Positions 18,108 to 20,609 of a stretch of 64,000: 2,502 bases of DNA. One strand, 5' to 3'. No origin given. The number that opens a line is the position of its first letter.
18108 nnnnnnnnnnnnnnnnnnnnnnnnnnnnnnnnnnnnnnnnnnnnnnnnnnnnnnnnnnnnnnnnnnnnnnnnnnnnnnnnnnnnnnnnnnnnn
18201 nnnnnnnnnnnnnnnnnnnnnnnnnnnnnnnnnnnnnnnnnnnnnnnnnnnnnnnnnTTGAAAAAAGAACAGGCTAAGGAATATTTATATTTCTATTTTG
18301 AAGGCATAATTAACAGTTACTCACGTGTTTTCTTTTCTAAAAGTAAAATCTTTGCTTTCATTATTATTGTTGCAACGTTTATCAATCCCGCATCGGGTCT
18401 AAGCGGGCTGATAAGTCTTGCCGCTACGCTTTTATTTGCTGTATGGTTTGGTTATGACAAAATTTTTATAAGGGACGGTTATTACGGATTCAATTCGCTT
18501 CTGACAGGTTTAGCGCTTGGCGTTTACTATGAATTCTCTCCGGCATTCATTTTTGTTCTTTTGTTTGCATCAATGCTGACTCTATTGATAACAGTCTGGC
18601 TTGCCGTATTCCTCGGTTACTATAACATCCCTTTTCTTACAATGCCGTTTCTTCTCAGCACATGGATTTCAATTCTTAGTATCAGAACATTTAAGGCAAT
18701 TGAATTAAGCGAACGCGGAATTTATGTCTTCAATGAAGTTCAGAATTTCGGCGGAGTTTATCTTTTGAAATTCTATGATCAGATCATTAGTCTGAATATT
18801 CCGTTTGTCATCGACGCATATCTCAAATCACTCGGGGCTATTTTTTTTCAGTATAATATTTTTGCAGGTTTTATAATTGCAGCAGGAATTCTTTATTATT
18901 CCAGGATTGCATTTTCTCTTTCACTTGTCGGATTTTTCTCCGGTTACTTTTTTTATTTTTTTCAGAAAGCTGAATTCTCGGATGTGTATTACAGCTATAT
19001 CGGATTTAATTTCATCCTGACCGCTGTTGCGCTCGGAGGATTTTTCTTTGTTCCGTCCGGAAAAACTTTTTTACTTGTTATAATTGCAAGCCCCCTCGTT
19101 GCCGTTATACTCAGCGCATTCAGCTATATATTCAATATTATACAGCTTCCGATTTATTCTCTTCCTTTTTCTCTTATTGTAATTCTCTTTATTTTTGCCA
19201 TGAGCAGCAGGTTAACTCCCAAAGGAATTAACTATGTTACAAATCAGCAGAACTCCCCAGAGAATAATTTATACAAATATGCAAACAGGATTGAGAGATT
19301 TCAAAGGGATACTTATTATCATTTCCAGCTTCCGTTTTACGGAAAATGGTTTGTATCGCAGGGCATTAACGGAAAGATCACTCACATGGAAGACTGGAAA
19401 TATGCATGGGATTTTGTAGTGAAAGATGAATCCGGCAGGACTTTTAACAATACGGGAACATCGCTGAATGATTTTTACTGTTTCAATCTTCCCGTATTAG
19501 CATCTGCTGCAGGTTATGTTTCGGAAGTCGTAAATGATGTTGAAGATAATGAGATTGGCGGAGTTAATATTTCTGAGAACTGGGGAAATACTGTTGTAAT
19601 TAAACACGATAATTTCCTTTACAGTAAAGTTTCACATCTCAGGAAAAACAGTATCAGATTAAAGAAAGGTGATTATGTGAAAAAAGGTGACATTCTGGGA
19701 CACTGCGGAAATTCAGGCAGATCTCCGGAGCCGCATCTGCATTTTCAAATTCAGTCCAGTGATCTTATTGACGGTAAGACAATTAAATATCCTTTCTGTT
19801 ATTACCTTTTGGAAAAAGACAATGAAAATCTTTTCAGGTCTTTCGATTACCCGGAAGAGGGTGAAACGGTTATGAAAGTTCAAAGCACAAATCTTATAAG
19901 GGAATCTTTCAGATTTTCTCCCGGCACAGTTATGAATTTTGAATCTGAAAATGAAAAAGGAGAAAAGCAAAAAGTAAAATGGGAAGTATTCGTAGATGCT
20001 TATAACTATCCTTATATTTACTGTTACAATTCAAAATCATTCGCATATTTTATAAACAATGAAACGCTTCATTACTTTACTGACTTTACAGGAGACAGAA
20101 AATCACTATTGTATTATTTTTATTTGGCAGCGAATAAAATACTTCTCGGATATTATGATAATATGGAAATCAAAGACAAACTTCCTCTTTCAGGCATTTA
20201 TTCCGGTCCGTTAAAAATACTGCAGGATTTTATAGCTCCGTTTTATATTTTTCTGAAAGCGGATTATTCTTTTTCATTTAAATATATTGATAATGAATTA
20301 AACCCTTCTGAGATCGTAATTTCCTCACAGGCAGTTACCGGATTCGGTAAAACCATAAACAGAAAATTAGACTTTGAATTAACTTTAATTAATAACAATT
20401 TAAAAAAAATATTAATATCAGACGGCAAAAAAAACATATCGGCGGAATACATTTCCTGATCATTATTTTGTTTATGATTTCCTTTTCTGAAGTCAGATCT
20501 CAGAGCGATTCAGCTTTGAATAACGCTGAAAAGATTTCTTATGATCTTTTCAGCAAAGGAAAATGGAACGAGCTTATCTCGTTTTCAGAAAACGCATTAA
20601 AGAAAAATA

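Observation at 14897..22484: Uncharacterised seven-gene operon: AraC + PqqD-like + ATP-grasp + PLP decarboxylase + UT-like/M23 fusion + TPR/beta-barrel + TPR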

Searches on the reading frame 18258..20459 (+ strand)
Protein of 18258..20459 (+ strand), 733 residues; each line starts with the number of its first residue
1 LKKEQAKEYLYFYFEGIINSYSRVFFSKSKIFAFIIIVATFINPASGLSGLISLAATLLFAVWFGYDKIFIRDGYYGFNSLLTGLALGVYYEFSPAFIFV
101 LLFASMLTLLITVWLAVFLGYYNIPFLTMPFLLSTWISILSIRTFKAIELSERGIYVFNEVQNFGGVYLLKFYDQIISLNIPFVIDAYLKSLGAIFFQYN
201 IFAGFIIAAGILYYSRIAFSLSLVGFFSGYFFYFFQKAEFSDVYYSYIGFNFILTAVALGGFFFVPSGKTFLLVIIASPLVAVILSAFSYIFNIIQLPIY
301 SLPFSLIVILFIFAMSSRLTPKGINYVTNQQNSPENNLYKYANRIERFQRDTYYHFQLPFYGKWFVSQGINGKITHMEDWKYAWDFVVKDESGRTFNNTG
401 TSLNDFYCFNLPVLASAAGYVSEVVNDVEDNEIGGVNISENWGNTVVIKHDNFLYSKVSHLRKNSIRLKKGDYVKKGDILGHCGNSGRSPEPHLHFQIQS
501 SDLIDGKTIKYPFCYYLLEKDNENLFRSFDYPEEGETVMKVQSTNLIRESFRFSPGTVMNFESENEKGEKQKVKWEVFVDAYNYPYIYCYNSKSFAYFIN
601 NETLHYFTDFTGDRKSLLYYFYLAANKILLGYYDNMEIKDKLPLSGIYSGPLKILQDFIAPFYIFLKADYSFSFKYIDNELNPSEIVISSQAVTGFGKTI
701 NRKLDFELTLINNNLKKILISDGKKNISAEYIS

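Call 3: search_protein_families(library=pfam, proteins=[window:18258-20459:+], max_evalue=0.01)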
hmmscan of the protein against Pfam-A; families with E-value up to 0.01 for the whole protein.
window:18258-20459:+ (733 aa): 2 families
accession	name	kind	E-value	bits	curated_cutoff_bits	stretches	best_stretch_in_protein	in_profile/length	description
PF03253.19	UT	-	1.2e-57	195.8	25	1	16-314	3-290/292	Urea transporter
PF01551.29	Peptidase_M23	-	6.6e-16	58.7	28.7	1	411-500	14-89/96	Peptidase family M23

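Call 4: search_protein_families(library=ncbifam, proteins=[window:18258-20459:+], max_evalue=0.01)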
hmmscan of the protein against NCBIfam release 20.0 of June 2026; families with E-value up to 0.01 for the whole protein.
window:18258-20459:+ (733 aa): 11 families
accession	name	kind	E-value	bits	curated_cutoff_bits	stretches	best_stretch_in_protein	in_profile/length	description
TIGR03441.1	urea_trans_yut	equivalog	2.8e-34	118.7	274.6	1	17-313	7-292/292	urea transporter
NF052530.1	Heli_ShapePgp3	exception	8.7e-13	48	300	1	443-499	198-252/270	peptidoglycan metallopeptidase Pgp3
NF008652.0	PRK11649.1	equivalog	5.8e-10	38.4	341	1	428-523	329-423/439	murein DD-endopeptidase MepM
NF052336.1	PdgHdaseHSB100310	equivalog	1.8e-08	34.2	500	1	438-502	83-145/316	peptidoglycan hydrolase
NF053824.1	PdgNdpepShyC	equivalog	5.3e-08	32.2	700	1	442-500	326-382/429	peptidoglycan DD-endopeptidase ShyC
NF053825.1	PdgNdpepShyA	equivalog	9.8e-08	31.1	700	1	443-513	327-396/425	peptidoglycan DD-endopeptidase ShyA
NF050804.1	CellDivDipMCaul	equivalog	3.3e-05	22.9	900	1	412-499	540-614/634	cell division endopeptidase DipM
NF041208.1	celldiv_DipM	equivalog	3.7e-05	23.1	740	1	441-499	349-405/419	cell division endopeptidase DipM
NF053738.1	S2SprSpoIIQBc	equivalog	4.1e-05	23.3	250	1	412-502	136-214/232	stage II sporulation protein SpoIIQ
NF004799.0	PRK06148.1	subfamily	6.7e-05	21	1128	1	403-501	444-540/1015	hypothetical protein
NF052529.1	PG_M23_Pgp6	exception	0.00018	20.3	600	1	442-498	365-419/452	peptidoglycan metallopeptidase Pgp6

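Call 16: search_solved_structures(query=window:18258-20459:+, max_evalue=0.01, show_alignments=2)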
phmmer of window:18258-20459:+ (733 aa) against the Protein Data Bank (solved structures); distinct sequences matched with E-value up to 0.01: 43.
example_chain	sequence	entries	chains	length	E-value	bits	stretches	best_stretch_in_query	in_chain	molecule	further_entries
3k3f_A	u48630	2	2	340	5.2e-32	114.3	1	9-340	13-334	Urea transporter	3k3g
3me1_A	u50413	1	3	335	6.1e-32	114.1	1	10-340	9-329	Urea transporter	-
3m6e_A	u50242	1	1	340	3.8e-31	111.5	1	9-340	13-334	Putative urea transporter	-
8blo_A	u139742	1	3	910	2.2e-26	95.7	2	8-317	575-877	Urea transporter 2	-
8xd7_A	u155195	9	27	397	1.5e-16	63.3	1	8-341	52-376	Urea transporter 2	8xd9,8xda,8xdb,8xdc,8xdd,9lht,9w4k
4ezc_A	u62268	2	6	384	2.2e-16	62.7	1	13-337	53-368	Urea transporter 1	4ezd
9j22_A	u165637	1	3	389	5.5e-14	54.7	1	11-316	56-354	Urea transporter 1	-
6qd5_A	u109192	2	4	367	2.7e-13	52.4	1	10-317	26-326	Urea transporter 1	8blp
9zd0_A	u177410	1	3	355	3.2e-13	52.2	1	10-316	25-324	Urea transporter 1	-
8xdf_A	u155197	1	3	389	4.3e-13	51.8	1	11-316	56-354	Urea transporter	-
8xde_A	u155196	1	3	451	4.9e-12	48.3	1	13-317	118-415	Urea transporter 2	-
8xdg_A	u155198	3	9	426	1e-09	40.6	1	15-316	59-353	Urea transporter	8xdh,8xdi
5j1l_A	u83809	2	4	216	1.4e-08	36.9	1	397-502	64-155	ToxR-activated gene (TagE)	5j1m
4rny_A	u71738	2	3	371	4.3e-08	35.2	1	423-500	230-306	Conserved hypothetical secreted protein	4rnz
6jmx_A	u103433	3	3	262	1.2e-07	33.7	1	442-500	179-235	Peptidase M23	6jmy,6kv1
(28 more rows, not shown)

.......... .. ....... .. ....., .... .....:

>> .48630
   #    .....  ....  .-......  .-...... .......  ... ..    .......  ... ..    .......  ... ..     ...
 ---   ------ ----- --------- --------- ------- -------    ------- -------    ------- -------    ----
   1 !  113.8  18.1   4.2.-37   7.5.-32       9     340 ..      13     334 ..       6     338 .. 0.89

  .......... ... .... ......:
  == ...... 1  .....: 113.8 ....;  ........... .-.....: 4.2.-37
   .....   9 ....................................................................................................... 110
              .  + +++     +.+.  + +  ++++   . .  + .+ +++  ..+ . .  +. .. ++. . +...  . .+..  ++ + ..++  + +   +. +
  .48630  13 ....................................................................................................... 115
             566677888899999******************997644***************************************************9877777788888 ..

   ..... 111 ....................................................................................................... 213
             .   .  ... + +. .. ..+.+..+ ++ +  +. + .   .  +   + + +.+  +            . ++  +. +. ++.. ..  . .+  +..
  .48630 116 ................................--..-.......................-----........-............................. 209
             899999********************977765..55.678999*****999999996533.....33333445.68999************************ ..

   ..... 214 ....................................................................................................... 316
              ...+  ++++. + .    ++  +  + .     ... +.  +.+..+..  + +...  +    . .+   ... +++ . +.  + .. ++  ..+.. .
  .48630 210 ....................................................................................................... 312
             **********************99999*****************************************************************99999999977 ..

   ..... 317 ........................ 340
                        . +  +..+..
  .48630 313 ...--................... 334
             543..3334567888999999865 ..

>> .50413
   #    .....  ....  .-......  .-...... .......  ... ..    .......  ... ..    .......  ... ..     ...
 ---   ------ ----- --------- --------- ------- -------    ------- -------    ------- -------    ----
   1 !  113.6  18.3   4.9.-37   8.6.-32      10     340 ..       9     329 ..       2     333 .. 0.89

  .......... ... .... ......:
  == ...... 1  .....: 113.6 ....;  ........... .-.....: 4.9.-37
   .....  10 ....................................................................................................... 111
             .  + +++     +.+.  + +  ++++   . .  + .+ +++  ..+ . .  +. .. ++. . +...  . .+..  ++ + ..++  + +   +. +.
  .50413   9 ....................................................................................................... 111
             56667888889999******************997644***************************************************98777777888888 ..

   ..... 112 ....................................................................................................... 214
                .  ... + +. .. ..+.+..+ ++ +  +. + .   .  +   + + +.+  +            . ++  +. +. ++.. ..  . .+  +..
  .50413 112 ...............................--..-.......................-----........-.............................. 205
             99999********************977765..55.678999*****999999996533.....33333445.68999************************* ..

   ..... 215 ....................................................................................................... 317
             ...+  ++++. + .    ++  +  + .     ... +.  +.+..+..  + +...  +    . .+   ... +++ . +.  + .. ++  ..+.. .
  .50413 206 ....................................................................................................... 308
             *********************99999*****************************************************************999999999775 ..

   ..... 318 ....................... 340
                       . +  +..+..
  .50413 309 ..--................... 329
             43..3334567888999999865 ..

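Call 25: find_homologous_proteins(query=window:18258-20459:+)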
Query window:18258-20459:+ (733 aa): 4233 proteins with E <= 0.001 among 8000 candidates; the best 120 are listed.
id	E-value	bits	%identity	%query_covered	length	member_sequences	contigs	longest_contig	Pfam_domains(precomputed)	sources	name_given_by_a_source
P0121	0.0e+0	1638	100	100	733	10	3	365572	PF01551.30,PF03253.20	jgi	-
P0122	0.0e+0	1335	78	100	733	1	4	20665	PF01551.30,PF03253.20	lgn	-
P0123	0.0e+0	1325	79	100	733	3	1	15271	PF01551.30,PF03253.20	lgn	-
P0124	0.0e+0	1323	77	100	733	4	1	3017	PF01551.30,PF03253.20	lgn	-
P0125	0.0e+0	1294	77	100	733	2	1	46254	PF01551.30,PF03253.20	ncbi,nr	ncbi:MAG: urea transporter [Bacteroidetes bacterium]|nr:urea transporter [Bacteroidota bacterium]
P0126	6.1e-287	972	56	98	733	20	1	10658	PF01551.30,PF03253.20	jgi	jgi:urea transporter/murein DD-endopeptidase MepM/ murein hydrolase activator NlpD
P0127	1.0e-286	971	57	100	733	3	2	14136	PF01551.30,PF03253.20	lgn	-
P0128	1.5e-284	964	57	98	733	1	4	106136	PF01551.30,PF03253.20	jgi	-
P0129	1.8e-284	964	57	98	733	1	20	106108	PF01551.30,PF03253.20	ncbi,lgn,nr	ncbi:MAG: hypothetical protein HGGPFJEG_01521 [Ignavibacteria bacterium]|nr:hypothetical protein [Ig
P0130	5.9e-267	906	54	100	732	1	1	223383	PF01551.30,PF03253.20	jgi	-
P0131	2.5e-264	897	53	99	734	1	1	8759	PF01551.30,PF03253.20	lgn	-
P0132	7.9e-263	892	52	99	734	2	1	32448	PF01551.30,PF03253.20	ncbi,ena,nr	ncbi:MAG TPA: urea transporter [Bacteroidia bacterium]|nr:urea transporter [Bacteroidia bacterium]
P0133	7.3e-262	889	51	100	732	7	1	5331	PF01551.30,PF03253.20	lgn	-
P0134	1.1e-261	889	52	100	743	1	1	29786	PF01551.30,PF03253.20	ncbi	-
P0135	2.2e-260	884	53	99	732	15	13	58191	PF01551.30,PF03253.20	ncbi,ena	-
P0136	2.5e-260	884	53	97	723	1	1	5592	PF01551.30,PF03253.20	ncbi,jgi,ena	jgi:urea transporter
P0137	5.0e-260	883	52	98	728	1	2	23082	PF01551.30,PF03253.20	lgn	-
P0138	1.2e-259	882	51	99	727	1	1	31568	PF01551.30,PF03253.20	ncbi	-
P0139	7.6e-259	879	52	98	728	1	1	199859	PF01551.30,PF03253.20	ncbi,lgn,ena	-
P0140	2.9e-258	877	52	97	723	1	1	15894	PF01551.30,PF03253.20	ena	-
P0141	3.6e-258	877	52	97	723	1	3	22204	PF01551.30,PF03253.20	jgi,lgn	-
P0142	3.6e-258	877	53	99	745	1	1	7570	PF01551.30,PF03253.20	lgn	-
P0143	4.5e-258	877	52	97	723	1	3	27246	PF01551.30,PF03253.20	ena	-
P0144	5.5e-258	876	52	98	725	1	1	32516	PF01551.30,PF03253.20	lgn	-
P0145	6.9e-258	876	51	100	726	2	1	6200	PF01551.30,PF03253.20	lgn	-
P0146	7.2e-258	876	53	99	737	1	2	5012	PF01551.30,PF03253.20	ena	-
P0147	7.2e-258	876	52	97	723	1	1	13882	PF01551.30,PF03253.20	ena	-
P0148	9.3e-258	876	52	97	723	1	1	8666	PF01551.30,PF03253.20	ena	-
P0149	1.4e-257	875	52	97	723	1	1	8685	PF01551.30,PF03253.20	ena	-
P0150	1.6e-257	875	52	98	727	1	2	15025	PF01551.30,PF03253.20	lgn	-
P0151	5.8e-257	873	52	97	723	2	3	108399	PF01551.30,PF03253.20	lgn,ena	-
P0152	9.0e-257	872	52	100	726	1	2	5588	PF01551.30,PF03253.20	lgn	-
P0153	1.4e-256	872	51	99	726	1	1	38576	PF01551.30,PF03253.20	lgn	-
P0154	5.0e-256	870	53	97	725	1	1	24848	PF01551.30,PF03253.20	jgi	jgi:urea transporter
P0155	6.0e-256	870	53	99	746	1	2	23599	PF01551.30,PF03253.20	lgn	-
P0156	1.4e-255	868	52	100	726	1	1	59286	PF01551.30,PF03253.20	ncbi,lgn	-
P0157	5.4e-255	866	52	99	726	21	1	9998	PF01551.30,PF03253.20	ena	-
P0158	7.6e-255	866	52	97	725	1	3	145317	PF01551.30,PF03253.20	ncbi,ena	-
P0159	1.0e-254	866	51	99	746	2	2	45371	PF01551.30,PF03253.20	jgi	jgi:urea transporter/murein DD-endopeptidase MepM/ murein hydrolase activator NlpD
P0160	1.2e-254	865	52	98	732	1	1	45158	PF01551.30,PF03253.20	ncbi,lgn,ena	-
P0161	4.9e-254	863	52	98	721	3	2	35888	PF01551.30,PF03253.20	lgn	-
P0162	8.5e-254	862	52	99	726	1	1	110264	PF01551.30,PF03253.20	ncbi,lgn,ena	-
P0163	9.3e-254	862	52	100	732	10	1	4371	PF01551.30,PF03253.20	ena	-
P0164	9.4e-254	862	52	99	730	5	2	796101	PF01551.30,PF03253.20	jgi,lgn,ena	-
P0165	2.2e-253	861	52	98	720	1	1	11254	PF01551.30,PF03253.20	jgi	jgi:urea transporter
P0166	5.7e-253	860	52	99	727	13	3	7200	PF01551.30,PF03253.20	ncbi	-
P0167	6.3e-253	860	52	98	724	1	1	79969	PF01551.30,PF03253.20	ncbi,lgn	ncbi:MAG: urea transporter [Flavobacteriales bacterium]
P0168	1.8e-252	858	51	98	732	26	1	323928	PF01551.30,PF03253.20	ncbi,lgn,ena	ncbi:MAG: urea transporter [Bacteroidia bacterium]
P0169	4.2e-252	857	52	99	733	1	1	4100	PF01551.30,PF03253.20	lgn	-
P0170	1.8e-251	855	53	98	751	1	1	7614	PF01551.30,PF03253.20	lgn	-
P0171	7.7e-251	853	55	90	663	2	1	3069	PF01551.30,PF03253.20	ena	-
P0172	9.0e-251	852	51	98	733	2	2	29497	PF01551.30,PF03253.20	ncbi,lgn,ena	-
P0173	1.4e-250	852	50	98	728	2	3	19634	PF01551.30,PF03253.20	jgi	jgi:urea transporter/murein DD-endopeptidase MepM/ murein hydrolase activator NlpD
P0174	2.2e-250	851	52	97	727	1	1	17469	PF01551.30,PF03253.20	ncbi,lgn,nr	ncbi:MAG: urea transporter [Bacteroidetes bacterium]|nr:urea transporter [Bacteroidota bacterium]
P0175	7.0e-250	850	50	99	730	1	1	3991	PF01551.30,PF03253.20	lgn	-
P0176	1.1e-249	849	51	99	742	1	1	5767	PF01551.30,PF03253.20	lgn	-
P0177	1.4e-249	849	51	100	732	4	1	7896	PF01551.30,PF03253.20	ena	-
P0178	1.6e-249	848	51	100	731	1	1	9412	PF01551.30,PF03253.20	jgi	-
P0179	2.8e-249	848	50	98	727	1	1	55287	PF01551.30,PF03253.20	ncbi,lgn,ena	-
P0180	6.7e-249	846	48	100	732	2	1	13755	PF01551.30,PF03253.20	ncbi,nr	ncbi:MAG TPA: urea transporter [Chitinophagales bacterium]|nr:urea transporter [Chitinophagales bact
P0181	8.8e-249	846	51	97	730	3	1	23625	PF01551.30,PF03253.20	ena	-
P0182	1.3e-248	845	54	93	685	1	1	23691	PF01551.30,PF03253.20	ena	-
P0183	1.9e-248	845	50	99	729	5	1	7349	PF01551.30,PF03253.20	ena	-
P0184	3.7e-246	837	50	100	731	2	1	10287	PF01551.30,PF03253.20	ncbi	-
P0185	3.9e-246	837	49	99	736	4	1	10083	PF01551.30,PF03253.20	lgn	-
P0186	1.8e-245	835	52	99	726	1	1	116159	PF01551.30,PF03253.20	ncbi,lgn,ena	-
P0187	6.0e-245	833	49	100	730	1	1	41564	PF01551.30,PF03253.20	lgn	-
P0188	1.2e-244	832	48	100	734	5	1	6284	PF01551.30,PF03253.20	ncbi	-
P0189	2.7e-243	828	49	99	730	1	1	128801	PF01551.30,PF03253.20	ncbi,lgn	-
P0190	4.6e-243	827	50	98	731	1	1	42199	PF01551.30,PF03253.20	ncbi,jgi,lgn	-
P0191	8.4e-243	826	53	93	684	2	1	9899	PF01551.30,PF03253.20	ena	-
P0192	8.5e-243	826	52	99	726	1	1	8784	PF01551.30,PF03253.20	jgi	jgi:urea transporter/murein DD-endopeptidase MepM/ murein hydrolase activator NlpD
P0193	1.9e-242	825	50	98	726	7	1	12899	PF01551.30,PF03253.20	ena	-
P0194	3.4e-242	824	50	98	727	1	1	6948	PF01551.30,PF03253.20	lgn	-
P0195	3.9e-242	824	47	100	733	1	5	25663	PF01551.30,PF03253.20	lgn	-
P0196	5.9e-242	823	51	99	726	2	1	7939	PF01551.30,PF03253.20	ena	-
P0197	8.0e-242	823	48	100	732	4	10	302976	PF01551.30,PF03253.20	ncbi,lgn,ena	-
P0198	1.4e-241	822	50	98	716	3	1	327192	PF01551.30,PF03253.20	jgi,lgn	jgi:urea transporter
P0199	2.1e-241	822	49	99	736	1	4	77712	PF01551.30,PF03253.20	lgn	-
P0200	2.9e-241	821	48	100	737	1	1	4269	PF01551.30,PF03253.20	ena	-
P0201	3.4e-241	821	47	100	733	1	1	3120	PF01551.30,PF03253.20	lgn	-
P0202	3.5e-241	821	49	98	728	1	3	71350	PF01551.30,PF03253.20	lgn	-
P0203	7.3e-241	820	50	98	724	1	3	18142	PF01551.30,PF03253.20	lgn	-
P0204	3.6e-240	817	50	99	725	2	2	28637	PF01551.30,PF03253.20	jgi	-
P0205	6.1e-240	817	49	99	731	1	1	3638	PF01551.30,PF03253.20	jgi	jgi:urea transporter/murein DD-endopeptidase MepM/ murein hydrolase activator NlpD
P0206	1.4e-239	815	50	98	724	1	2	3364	PF01551.30,PF03253.20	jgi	-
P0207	1.4e-239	815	50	99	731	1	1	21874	PF01551.30,PF03253.20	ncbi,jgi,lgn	-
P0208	1.3e-238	812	49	100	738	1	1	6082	PF01551.30,PF03253.20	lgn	-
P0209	1.5e-238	812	51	99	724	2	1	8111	PF01551.30,PF03253.20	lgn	-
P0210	1.6e-238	812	49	98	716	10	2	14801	PF01551.30,PF03253.20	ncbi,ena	-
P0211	1.9e-238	812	49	97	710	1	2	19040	PF01551.30,PF03253.20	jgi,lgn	-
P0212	2.8e-238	811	50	99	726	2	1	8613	PF01551.30,PF03253.20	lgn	-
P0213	3.0e-238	811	50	99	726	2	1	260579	PF01551.30,PF03253.20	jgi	jgi:urea transporter/murein DD-endopeptidase MepM/ murein hydrolase activator NlpD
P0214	6.6e-238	810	49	99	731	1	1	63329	PF01551.30,PF03253.20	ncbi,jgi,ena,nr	ncbi:MAG TPA: urea transporter [Bacteroidia bacterium]|jgi:urea transporter|nr:urea transporter [Bac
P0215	2.1e-237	808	48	98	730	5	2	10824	PF01551.30,PF03253.20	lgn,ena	-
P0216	2.3e-237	808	49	99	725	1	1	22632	PF01551.30,PF03253.20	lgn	-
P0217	4.2e-237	807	49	99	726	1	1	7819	PF01551.30,PF03253.20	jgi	jgi:urea transporter/murein DD-endopeptidase MepM/ murein hydrolase activator NlpD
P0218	4.6e-237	807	49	99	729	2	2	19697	PF01551.30,PF03253.20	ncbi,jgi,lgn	ncbi:MAG: urea transporter/murein DD-endopeptidase MepM/ murein hydrolase activator NlpD [Glaciecola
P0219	5.2e-237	807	48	99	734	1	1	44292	PF01551.30,PF03253.20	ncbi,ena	-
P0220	8.7e-237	806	48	99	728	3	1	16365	PF01551.30,PF03253.20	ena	-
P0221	8.8e-237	806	50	99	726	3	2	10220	PF01551.30,PF03253.20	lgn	-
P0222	1.3e-236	806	50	97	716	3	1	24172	PF01551.30,PF03253.20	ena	-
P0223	1.5e-236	805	55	85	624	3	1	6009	PF01551.30,PF03253.20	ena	-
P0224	1.8e-236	805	49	99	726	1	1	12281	PF01551.30,PF03253.20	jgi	jgi:urea transporter/murein DD-endopeptidase MepM/ murein hydrolase activator NlpD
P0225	2.5e-236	805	49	99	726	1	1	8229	PF01551.30,PF03253.20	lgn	-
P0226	9.3e-236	803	49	98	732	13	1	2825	PF01551.30,PF03253.20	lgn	-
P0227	1.1e-235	803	48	98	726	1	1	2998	PF01551.30,PF03253.20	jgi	jgi:urea transporter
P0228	2.8e-235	801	50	98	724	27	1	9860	PF01551.30,PF03253.20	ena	-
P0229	4.2e-235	801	48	97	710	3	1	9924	PF01551.30,PF03253.20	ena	-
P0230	1.4e-234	799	49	97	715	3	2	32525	PF01551.30,PF03253.20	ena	-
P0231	3.6e-234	798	48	100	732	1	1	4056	PF01551.30,PF03253.20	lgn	-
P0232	4.0e-234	797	50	99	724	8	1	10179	PF01551.30,PF03253.20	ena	-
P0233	4.4e-234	797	48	98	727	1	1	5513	PF01551.30,PF03253.20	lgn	-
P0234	4.7e-233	794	49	99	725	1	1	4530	PF01551.30,PF03253.20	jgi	-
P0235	5.7e-233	794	49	99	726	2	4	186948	PF01551.30,PF03253.20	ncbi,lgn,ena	-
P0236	1.0e-232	793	49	99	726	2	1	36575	PF01551.30,PF03253.20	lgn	-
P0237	1.1e-232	793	50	98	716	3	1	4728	PF01551.30,PF03253.20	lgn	-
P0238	1.1e-232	793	48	97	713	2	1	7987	PF01551.30,PF03253.20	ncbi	-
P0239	2.5e-232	792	48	100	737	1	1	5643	PF01551.30,PF03253.20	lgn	-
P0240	2.9e-231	788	47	99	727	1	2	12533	PF01551.30,PF03253.20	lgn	-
